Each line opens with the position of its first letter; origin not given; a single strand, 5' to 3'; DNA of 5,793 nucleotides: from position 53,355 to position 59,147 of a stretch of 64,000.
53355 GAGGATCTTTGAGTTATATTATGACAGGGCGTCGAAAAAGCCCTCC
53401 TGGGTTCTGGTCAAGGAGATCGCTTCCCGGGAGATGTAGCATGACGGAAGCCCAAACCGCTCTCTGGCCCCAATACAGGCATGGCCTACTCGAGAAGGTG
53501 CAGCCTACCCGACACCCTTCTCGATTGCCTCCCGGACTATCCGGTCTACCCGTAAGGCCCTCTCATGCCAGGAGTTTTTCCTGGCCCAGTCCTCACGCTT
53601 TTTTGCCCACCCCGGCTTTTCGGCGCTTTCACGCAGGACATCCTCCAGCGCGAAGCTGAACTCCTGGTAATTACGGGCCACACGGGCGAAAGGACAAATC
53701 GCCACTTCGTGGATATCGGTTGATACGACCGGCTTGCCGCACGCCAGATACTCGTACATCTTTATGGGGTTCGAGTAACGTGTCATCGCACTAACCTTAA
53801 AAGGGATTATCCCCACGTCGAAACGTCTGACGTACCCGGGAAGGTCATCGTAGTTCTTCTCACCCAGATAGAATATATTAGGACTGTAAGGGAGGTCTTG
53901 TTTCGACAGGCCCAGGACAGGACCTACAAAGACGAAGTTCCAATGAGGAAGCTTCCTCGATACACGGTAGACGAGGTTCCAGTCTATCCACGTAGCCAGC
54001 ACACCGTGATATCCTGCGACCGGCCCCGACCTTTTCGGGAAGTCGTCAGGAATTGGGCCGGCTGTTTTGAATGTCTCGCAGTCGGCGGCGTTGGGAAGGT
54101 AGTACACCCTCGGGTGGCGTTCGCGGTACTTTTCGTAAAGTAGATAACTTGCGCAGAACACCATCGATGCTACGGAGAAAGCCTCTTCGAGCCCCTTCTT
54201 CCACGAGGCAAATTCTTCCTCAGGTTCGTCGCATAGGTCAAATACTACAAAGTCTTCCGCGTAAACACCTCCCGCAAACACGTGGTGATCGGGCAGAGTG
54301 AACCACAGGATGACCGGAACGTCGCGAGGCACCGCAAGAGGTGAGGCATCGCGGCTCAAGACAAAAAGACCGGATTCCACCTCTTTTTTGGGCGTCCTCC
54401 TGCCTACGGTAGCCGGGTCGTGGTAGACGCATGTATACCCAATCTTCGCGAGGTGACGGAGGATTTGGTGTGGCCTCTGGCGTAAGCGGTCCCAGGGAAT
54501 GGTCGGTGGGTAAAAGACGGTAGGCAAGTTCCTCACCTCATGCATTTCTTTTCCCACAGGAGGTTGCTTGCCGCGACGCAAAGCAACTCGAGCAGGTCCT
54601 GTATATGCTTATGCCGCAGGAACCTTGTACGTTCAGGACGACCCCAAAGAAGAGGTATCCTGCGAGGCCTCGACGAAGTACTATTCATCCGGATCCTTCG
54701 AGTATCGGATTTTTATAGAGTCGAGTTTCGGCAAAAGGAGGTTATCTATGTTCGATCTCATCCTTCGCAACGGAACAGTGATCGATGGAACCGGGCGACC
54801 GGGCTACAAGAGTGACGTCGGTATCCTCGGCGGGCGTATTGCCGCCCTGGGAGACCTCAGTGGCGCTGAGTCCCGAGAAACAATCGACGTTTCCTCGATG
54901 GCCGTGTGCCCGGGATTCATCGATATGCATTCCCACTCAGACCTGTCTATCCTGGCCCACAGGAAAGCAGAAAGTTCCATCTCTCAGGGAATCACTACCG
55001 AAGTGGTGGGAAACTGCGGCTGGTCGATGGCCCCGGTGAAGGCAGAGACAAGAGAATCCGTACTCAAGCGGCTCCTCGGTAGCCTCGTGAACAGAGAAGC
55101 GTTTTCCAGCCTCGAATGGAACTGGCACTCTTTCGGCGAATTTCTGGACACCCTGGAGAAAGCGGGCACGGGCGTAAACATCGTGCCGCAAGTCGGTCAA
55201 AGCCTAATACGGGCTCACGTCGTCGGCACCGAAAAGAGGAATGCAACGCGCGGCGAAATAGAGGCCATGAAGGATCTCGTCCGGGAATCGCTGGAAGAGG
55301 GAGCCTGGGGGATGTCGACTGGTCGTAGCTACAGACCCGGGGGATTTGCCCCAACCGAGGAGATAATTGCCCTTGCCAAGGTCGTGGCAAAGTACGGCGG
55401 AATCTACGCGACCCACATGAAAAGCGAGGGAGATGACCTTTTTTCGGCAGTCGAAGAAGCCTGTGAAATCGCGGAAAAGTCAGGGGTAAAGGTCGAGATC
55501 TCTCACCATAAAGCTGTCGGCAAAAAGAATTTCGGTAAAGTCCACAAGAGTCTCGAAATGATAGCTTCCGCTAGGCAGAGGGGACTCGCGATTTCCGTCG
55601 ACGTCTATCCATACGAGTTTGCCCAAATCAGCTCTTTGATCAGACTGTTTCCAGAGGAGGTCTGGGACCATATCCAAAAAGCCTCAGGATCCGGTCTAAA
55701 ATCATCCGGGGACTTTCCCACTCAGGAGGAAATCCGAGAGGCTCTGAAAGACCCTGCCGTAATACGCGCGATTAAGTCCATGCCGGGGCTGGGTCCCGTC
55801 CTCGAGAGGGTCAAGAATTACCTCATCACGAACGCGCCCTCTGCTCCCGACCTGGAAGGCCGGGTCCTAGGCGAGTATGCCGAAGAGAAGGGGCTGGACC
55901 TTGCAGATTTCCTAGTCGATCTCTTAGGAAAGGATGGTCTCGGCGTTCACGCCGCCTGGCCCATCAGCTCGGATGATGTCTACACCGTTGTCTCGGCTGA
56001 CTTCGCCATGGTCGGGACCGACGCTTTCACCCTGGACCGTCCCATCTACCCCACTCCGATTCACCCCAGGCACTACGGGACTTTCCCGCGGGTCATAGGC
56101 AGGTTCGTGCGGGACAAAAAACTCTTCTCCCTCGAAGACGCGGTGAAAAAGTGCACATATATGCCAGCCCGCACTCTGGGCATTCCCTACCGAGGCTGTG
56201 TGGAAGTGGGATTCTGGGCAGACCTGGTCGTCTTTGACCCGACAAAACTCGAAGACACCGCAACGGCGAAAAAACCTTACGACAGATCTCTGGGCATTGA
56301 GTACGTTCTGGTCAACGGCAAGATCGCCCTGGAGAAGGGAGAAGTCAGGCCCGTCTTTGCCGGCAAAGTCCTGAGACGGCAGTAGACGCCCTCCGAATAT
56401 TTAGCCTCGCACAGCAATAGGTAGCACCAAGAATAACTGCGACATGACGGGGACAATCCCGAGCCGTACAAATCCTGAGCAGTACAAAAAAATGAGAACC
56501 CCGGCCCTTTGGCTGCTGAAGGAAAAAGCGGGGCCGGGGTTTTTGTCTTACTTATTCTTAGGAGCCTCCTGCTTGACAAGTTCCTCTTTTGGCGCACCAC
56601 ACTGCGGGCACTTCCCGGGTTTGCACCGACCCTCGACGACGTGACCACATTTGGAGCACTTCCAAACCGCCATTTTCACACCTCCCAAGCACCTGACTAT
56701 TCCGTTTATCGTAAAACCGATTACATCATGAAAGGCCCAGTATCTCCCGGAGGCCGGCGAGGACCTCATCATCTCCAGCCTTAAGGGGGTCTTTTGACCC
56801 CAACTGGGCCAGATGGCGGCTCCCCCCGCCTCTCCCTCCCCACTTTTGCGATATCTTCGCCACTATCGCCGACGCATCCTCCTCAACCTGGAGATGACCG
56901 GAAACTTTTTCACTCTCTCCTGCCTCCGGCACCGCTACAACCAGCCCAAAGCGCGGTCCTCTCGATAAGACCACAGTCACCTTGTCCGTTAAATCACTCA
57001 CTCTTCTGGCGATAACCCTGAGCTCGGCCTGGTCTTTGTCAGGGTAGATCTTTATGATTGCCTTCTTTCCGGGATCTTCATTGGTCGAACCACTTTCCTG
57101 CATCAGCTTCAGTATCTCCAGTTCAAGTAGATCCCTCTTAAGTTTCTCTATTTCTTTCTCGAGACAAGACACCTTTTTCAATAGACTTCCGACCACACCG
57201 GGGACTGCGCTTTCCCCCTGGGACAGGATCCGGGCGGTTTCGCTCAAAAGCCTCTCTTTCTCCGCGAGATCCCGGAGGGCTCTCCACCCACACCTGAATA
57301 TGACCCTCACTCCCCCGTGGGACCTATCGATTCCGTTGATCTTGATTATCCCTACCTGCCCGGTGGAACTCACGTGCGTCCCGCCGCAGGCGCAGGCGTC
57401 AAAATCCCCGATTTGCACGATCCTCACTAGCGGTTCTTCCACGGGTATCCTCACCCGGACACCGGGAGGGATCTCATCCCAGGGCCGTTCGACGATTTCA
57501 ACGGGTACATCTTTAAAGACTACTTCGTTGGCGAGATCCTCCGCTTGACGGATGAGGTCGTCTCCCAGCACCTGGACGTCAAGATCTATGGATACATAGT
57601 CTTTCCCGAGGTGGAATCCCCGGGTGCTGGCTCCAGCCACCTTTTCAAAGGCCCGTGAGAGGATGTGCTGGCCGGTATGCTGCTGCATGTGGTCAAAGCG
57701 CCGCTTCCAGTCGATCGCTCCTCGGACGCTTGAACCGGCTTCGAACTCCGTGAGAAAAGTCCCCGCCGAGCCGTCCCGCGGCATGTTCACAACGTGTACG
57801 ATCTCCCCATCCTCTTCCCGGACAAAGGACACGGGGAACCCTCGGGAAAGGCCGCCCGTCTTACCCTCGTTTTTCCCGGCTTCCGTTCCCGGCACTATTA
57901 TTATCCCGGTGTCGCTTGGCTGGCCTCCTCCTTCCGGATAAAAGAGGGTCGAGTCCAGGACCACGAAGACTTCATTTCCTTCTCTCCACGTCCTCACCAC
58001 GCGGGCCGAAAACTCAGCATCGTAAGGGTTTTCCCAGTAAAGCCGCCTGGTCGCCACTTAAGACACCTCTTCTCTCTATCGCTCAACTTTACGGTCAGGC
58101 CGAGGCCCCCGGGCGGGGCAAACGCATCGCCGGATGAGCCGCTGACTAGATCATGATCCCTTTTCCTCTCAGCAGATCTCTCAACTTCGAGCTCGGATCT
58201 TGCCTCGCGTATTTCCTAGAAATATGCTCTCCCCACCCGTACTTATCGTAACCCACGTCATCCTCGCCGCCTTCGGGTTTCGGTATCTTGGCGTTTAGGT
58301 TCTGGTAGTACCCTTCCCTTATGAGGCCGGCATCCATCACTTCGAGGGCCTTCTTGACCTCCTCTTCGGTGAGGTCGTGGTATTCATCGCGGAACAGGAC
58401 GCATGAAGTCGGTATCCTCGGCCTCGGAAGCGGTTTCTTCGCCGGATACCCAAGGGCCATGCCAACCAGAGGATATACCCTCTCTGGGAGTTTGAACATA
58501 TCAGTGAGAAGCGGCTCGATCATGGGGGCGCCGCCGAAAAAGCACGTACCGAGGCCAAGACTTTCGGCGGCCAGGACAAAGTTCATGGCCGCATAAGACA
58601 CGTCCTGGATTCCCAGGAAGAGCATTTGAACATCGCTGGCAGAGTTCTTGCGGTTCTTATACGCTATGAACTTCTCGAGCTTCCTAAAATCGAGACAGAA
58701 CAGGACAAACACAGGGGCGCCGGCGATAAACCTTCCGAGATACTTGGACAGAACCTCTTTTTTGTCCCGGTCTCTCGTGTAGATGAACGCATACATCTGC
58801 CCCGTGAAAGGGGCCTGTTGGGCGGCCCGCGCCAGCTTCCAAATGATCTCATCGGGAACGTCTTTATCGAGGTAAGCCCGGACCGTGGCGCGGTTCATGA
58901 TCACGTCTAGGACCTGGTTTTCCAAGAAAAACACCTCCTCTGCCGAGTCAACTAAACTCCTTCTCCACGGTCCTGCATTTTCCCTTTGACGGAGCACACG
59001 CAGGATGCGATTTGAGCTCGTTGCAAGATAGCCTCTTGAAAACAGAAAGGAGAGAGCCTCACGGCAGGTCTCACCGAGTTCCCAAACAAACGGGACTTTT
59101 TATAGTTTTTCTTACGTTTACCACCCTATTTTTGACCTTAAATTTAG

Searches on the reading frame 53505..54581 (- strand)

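Call 88: search_protein_families(library=pfam, proteins=[window:53505-54581:-], max_evalue=0.00001)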
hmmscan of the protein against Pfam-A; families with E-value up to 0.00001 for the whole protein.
window:53505-54581:- (358 aa): 2 families
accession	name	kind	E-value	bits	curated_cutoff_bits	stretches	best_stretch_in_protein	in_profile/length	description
PF13692.12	Glyco_trans_1_4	-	7.8e-09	36.4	27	1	206-291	26-109/142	Glycosyl transferases group 1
PF00534.26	Glycos_transf_1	-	2.8e-06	27.4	26.4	1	209-291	42-124/172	Glycosyl transferases group 1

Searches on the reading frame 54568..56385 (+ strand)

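Call 88: search_protein_families(library=pfam, proteins=[window:54568-56385:+], max_evalue=0.00001)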
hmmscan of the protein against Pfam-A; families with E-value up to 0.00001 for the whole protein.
window:54568-56385:+ (605 aa): 2 families
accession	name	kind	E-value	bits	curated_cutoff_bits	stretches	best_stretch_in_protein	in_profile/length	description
PF07969.17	Amidohydro_3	-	1.6e-23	84.4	29.7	2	488-586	372-470/472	Amidohydrolase family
PF01979.26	Amidohydro_1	-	1.5e-13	51.2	25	1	516-586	277-344/345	Amidohydrolase family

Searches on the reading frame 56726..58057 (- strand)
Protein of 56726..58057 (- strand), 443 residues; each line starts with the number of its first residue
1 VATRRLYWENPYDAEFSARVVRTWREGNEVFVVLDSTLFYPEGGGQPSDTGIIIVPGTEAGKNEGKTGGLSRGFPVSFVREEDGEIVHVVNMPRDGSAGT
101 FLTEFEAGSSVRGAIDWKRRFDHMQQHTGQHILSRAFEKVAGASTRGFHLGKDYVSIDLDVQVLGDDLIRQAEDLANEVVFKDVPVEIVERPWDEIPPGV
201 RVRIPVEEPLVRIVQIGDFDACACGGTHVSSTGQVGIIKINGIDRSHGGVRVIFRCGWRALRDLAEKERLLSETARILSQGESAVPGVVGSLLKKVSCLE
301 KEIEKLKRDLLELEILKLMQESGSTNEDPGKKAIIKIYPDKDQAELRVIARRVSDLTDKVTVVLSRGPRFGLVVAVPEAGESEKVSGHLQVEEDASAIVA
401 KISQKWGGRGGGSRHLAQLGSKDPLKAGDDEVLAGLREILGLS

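Call 88: search_protein_families(library=pfam, proteins=[window:56726-58057:-], max_evalue=0.00001)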
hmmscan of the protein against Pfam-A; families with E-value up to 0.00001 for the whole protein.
window:56726-58057:- (443 aa): 2 families
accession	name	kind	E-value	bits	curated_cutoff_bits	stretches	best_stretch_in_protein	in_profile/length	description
PF07973.19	tRNA_SAD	-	2.3e-12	47.1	24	1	211-251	1-41/44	Threonyl and Alanyl tRNA synthetase second additional domain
PF01411.24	tRNA-synt_2c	-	3.3e-09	36.3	30.3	1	21-118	476-551/552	tRNA synthetases class II (A)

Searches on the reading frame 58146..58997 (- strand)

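Call 88: search_protein_families(library=pfam, proteins=[window:58146-58997:-], max_evalue=0.00001)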
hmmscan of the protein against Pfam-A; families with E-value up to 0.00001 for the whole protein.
window:58146-58997:- (283 aa): 2 families
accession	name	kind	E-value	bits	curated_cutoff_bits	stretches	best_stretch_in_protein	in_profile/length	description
PF00881.29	Nitroreductase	-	3.1e-17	63.7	23.5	1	83-184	79-167/167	Nitroreductase family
PF14512.11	TM1586_NiRdase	-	3.4e-07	30.6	27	0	30-218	3-164/215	Putative TM nitroreductase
